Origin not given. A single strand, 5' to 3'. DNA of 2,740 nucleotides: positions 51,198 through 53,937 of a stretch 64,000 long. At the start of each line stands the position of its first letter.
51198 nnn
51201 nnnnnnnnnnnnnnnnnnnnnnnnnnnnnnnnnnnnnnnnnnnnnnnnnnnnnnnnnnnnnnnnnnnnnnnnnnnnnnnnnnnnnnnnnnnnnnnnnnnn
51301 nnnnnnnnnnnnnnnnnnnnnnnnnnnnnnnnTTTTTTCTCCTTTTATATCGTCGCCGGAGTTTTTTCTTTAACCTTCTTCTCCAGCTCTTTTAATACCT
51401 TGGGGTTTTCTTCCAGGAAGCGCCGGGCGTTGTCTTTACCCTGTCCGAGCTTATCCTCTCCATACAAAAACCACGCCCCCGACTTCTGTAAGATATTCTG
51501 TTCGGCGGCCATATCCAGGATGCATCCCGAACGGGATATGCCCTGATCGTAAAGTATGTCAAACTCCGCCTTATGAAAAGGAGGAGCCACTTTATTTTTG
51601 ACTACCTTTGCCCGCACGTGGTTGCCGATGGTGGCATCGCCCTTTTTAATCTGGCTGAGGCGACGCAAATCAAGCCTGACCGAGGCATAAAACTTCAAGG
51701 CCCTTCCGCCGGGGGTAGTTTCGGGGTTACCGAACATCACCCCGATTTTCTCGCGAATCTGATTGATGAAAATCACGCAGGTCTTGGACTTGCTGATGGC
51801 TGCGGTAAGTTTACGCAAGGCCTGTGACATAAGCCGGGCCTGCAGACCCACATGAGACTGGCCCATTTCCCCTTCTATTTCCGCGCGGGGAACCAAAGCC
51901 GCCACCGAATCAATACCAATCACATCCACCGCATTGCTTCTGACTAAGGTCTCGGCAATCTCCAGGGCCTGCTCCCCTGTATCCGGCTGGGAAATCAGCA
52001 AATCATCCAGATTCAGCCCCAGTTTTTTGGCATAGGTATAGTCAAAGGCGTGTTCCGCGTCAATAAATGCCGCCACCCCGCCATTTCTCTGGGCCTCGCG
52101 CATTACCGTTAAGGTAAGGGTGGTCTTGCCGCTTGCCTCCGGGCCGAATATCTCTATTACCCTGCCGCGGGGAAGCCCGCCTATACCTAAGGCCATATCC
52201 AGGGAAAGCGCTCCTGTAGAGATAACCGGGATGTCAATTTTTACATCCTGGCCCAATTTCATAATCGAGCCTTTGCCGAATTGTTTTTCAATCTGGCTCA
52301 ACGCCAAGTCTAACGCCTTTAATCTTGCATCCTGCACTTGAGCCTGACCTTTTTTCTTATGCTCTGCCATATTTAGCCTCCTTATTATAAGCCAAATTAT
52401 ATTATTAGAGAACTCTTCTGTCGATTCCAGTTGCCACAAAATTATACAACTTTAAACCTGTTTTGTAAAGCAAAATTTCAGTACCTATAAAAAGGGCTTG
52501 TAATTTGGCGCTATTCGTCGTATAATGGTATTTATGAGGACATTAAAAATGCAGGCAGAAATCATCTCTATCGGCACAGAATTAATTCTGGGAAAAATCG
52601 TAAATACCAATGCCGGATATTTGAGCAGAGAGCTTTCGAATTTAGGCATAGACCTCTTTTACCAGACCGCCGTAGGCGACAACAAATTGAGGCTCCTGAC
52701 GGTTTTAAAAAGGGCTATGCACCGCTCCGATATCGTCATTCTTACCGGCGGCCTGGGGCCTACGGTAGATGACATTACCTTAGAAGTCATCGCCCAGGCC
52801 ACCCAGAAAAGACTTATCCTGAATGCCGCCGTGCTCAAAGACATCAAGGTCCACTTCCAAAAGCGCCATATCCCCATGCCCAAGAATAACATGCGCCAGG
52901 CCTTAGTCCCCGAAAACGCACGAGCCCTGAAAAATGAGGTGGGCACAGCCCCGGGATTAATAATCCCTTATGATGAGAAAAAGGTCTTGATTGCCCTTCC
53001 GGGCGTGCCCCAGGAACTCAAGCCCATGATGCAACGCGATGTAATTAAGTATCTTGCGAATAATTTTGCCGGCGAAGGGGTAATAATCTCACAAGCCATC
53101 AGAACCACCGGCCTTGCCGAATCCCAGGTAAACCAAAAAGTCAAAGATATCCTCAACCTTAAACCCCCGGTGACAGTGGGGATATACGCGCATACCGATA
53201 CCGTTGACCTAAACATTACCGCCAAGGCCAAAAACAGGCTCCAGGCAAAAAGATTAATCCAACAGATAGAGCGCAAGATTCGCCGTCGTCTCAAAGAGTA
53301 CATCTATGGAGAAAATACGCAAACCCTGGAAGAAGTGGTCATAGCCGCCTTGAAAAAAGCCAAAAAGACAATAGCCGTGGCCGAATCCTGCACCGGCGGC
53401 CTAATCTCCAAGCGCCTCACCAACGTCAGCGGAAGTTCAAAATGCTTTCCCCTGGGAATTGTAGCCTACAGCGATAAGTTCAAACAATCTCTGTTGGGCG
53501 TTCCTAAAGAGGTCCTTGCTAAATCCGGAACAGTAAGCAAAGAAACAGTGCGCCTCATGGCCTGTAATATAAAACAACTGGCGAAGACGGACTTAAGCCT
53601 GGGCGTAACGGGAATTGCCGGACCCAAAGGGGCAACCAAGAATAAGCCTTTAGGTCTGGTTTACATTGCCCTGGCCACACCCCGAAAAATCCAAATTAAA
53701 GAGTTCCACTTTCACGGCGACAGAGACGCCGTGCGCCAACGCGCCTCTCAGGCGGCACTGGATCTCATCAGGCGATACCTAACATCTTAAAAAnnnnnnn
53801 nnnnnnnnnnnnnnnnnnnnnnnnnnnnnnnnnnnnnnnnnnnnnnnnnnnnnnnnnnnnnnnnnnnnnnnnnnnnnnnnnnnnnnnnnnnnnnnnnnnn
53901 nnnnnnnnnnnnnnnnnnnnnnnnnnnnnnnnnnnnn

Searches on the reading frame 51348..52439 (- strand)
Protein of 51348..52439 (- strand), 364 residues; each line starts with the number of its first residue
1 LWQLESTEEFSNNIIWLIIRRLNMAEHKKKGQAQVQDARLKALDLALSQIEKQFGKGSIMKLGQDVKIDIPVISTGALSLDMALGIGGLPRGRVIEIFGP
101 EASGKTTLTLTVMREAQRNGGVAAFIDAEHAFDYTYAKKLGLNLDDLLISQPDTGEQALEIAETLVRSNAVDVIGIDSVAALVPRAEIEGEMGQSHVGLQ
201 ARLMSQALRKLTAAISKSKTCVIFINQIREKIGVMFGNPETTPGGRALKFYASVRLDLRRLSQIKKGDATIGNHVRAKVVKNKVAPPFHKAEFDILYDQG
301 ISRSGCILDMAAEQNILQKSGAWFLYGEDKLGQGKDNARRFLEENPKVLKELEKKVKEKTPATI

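Call 88: search_protein_families(library=pfam, proteins=[window:51348-52439:-], max_evalue=0.00001)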
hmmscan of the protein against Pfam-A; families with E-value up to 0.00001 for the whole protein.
window:51348-52439:- (364 aa): 4 families
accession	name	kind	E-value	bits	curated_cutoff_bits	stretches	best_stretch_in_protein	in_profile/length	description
PF00154.27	RecA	-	3.2e-137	456.6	27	1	41-302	1-262/262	recA bacterial DNA recombination protein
PF21096.2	RecA_C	-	1e-24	86.8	27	1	305-359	1-55/57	RecA C-terminal domain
PF08423.17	Rad51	-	1.1e-08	35.1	22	1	72-260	7-211/244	Rad51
PF06745.19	ATPase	-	3.9e-06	26.9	26.6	0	74-147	2-77/231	KaiC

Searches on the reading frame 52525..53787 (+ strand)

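Call 88: search_protein_families(library=pfam, proteins=[window:52525-53787:+], max_evalue=0.00001)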
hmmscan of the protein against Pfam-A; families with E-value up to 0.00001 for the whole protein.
window:52525-53787:+ (421 aa): 3 families
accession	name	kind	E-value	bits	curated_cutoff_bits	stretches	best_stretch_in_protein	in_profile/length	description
PF02464.23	CinA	-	1.4e-55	187.6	23.5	1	266-419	2-155/155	Competence-damaged protein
PF00994.29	MoCF_biosynth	-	2.4e-32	112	26.6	1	12-177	1-142/144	Probable molybdopterin binding domain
PF18146.6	CinA_KH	-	2e-21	76.3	27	1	189-262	1-73/73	Damage-inducible protein CinA KH domain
